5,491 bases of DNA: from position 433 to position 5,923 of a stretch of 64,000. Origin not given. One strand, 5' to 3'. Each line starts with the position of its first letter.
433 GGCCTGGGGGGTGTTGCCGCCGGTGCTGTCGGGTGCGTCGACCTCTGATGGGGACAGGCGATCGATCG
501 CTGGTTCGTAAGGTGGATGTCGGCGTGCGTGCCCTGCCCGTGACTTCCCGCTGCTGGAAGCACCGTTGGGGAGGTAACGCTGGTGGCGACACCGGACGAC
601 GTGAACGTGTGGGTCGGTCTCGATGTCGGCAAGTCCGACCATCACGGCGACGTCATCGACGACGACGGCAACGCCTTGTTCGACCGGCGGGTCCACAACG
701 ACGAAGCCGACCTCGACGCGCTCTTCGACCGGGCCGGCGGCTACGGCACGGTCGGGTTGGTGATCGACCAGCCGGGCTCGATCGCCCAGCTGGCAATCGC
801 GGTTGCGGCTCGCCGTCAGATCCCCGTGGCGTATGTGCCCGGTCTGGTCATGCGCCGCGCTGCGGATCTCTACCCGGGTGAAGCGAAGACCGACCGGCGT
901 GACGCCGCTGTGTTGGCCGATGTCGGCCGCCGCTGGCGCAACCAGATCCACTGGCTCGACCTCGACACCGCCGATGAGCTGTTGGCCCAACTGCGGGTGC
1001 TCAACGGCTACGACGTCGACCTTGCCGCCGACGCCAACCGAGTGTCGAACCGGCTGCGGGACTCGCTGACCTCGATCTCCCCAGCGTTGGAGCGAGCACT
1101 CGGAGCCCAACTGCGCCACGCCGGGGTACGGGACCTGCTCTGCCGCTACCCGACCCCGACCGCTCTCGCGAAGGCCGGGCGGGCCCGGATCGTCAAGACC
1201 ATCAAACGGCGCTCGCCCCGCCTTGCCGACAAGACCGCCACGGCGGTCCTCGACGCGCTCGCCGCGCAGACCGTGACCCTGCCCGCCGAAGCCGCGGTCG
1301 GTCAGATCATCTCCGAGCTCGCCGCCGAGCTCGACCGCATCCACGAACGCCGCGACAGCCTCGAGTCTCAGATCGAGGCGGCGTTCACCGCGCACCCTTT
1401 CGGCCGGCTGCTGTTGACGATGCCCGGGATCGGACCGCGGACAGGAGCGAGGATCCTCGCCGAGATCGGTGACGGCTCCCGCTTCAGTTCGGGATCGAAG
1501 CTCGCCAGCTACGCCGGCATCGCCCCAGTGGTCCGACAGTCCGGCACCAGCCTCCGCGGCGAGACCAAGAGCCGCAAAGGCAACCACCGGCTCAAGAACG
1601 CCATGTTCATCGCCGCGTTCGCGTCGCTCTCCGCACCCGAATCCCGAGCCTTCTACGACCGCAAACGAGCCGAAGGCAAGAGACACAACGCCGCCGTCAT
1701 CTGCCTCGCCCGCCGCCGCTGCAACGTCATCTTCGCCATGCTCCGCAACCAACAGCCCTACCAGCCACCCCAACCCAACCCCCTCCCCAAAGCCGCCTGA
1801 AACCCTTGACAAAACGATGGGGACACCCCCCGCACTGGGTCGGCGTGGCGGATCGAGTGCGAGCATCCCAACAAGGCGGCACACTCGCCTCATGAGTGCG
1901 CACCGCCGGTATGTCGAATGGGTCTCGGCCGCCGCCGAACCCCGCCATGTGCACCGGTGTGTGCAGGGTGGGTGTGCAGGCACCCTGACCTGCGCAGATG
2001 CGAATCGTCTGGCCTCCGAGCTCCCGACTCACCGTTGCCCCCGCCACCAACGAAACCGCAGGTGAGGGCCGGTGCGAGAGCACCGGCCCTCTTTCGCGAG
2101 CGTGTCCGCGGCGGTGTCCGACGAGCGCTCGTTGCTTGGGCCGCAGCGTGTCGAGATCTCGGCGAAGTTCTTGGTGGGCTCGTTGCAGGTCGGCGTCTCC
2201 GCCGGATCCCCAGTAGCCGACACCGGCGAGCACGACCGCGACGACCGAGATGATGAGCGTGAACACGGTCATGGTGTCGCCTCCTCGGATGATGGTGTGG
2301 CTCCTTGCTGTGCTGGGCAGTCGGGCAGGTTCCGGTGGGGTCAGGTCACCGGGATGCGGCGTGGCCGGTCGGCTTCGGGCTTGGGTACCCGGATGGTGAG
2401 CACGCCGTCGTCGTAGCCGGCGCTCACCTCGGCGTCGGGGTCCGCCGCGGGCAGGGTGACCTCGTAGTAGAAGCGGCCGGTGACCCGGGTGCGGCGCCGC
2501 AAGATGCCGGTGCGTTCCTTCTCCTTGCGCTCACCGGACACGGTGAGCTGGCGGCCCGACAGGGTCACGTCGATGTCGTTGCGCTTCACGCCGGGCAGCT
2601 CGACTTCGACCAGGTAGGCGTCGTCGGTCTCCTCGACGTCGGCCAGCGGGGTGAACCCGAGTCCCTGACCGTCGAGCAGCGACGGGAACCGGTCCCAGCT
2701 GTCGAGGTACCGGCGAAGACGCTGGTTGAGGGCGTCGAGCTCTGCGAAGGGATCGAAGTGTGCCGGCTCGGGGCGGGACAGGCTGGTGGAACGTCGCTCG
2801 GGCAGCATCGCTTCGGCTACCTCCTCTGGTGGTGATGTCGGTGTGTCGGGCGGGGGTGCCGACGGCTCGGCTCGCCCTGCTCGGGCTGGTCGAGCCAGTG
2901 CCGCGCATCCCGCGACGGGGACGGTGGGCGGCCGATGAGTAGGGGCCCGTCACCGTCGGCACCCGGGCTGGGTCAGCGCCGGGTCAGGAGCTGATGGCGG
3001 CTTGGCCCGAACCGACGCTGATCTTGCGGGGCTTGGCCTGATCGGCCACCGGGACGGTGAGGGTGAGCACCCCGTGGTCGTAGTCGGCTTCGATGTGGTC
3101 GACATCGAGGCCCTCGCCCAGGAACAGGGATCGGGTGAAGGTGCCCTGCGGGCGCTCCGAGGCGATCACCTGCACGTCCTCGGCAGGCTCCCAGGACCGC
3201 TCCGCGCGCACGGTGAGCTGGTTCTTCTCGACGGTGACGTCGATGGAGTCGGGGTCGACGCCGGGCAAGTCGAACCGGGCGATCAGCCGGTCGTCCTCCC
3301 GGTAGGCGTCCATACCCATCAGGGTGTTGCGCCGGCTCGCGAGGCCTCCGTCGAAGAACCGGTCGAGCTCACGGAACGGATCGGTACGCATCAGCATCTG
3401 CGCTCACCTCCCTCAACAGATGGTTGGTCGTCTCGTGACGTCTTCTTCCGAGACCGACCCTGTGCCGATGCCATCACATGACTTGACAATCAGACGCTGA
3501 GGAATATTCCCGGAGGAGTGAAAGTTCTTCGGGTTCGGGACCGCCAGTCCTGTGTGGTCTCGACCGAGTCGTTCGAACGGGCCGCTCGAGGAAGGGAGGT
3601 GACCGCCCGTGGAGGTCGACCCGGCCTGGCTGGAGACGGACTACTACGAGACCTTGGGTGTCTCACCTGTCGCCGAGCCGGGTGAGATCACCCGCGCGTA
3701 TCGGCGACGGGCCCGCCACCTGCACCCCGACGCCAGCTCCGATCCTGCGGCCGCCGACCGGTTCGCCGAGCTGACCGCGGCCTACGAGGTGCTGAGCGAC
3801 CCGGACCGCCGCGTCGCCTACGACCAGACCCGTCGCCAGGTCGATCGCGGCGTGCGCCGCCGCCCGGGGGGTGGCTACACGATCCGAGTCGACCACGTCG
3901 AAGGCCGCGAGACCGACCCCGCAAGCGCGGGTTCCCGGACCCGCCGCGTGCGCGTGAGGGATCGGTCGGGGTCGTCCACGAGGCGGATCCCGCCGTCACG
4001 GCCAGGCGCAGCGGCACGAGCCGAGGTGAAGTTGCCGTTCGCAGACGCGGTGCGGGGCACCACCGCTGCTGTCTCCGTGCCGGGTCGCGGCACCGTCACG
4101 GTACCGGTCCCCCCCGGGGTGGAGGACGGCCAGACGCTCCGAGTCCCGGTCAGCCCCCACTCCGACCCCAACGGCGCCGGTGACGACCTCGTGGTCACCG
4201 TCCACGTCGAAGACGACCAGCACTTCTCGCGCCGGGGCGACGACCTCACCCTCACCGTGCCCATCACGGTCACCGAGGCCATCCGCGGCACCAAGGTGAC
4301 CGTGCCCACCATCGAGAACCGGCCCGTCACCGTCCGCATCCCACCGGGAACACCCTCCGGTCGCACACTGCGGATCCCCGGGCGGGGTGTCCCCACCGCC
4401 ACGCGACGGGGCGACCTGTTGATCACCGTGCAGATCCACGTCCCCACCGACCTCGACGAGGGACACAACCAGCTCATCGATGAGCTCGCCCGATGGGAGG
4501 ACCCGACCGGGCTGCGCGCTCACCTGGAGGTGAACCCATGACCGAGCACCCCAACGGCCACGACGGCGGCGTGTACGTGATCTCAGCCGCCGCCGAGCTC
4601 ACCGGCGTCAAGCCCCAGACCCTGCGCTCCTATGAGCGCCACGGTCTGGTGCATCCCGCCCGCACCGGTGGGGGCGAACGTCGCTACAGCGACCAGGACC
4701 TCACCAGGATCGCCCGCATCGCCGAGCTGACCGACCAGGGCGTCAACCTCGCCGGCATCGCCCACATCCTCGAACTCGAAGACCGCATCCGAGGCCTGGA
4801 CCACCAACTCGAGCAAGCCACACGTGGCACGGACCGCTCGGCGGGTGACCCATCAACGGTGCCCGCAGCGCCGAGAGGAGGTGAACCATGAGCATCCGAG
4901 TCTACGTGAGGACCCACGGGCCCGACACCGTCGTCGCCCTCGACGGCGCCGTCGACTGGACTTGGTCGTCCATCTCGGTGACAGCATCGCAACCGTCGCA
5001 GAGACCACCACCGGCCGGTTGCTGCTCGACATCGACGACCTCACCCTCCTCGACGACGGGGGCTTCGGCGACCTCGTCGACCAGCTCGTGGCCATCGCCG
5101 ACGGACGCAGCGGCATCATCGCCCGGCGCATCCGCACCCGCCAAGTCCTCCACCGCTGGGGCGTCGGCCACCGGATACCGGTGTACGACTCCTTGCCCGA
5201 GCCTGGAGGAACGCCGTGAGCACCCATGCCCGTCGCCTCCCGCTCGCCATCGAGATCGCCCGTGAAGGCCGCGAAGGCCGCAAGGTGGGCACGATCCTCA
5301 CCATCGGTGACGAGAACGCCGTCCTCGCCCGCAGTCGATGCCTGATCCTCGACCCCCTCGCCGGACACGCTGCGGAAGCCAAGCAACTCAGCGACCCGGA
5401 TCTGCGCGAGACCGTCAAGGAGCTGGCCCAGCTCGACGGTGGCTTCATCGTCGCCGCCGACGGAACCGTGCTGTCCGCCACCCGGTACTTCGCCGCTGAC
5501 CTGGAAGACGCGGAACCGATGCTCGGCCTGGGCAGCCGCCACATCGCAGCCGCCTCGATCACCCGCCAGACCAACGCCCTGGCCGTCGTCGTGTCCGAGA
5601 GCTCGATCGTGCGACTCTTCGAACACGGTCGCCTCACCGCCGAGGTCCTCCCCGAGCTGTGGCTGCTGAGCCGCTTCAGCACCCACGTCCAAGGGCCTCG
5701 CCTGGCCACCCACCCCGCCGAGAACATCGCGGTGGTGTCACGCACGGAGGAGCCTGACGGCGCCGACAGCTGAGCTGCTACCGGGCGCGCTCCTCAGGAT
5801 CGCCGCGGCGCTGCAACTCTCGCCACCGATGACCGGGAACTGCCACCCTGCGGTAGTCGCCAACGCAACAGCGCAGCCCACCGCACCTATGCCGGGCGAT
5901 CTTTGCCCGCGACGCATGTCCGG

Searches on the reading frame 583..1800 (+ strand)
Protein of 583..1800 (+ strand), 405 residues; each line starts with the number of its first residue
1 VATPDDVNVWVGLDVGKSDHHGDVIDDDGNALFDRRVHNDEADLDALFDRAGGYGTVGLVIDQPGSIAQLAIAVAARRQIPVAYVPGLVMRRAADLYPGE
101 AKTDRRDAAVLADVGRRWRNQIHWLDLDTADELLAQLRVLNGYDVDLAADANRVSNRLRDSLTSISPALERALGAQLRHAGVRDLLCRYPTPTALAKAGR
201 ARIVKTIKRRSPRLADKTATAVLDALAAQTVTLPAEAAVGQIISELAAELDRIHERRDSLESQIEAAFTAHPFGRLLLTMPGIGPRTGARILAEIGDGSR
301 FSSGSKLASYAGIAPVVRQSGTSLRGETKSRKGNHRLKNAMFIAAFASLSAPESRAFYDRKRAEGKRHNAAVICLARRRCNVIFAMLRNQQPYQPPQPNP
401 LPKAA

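Call 10: search_protein_families(library=pfam, proteins=[window:583-1800:+])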
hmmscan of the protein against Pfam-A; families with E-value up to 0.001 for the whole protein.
window:583-1800:+ (405 aa): 2 families
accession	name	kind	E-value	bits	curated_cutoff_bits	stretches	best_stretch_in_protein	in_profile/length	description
PF01548.23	DEDD_Tnp_IS110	-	3.5e-38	131.3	29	1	11-167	1-155/155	Transposase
PF02371.22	Transposase_20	-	3.4e-24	85.5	21.3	1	275-358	2-86/87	Transposase IS116/IS110/IS902 family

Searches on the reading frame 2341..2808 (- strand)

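Call 10: search_protein_families(library=pfam, proteins=[window:2341-2808:-])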
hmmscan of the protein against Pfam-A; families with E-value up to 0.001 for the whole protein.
window:2341-2808:- (155 aa): 2 families
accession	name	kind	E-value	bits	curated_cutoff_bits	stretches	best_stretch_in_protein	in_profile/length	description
PF00011.27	HSP20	-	3.2e-19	69.4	20.8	1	58-155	2-102/102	Hsp20/alpha crystallin family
PF17886.7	ArsA_HSP20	-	6.2e-07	29.3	22.5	1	62-140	1-62/63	HSP20-like domain found in ArsA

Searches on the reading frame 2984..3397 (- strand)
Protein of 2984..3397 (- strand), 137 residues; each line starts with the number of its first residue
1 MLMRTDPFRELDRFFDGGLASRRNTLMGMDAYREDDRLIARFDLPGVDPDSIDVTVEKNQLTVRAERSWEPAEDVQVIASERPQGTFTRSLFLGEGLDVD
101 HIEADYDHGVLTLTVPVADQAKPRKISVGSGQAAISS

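Call 10: search_protein_families(library=pfam, proteins=[window:2984-3397:-])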
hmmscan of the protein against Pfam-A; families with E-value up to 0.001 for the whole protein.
window:2984-3397:- (137 aa): 2 families
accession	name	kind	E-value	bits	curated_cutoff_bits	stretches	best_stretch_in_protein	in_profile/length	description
PF00011.27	HSP20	-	3.9e-21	75.5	20.8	1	33-128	4-101/102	Hsp20/alpha crystallin family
PF17886.7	ArsA_HSP20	-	0.00031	20.7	22.5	1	35-112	1-60/63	HSP20-like domain found in ArsA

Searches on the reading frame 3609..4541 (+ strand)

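Call 10: search_protein_families(library=pfam, proteins=[window:3609-4541:+])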
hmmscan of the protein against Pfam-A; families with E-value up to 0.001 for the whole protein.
window:3609-4541:+ (310 aa): 2 families
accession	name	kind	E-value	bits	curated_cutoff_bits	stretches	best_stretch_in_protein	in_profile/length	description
PF01556.23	DnaJ_C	-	1.1e-35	123.4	26.6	1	137-279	2-152/152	DnaJ C terminal domain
PF00226.36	DnaJ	-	1.2e-20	73.8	27.8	1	11-72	1-63/63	DnaJ domain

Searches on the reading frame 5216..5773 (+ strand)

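Call 10: search_protein_families(library=pfam, proteins=[window:5216-5773:+])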
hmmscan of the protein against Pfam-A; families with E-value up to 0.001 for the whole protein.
window:5216-5773:+ (185 aa): 1 family
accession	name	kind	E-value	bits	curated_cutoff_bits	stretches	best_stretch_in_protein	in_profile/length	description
PF02457.21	DAC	-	1.1e-17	64.1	27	1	15-139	3-118/119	DisA bacterial checkpoint controller nucleotide-binding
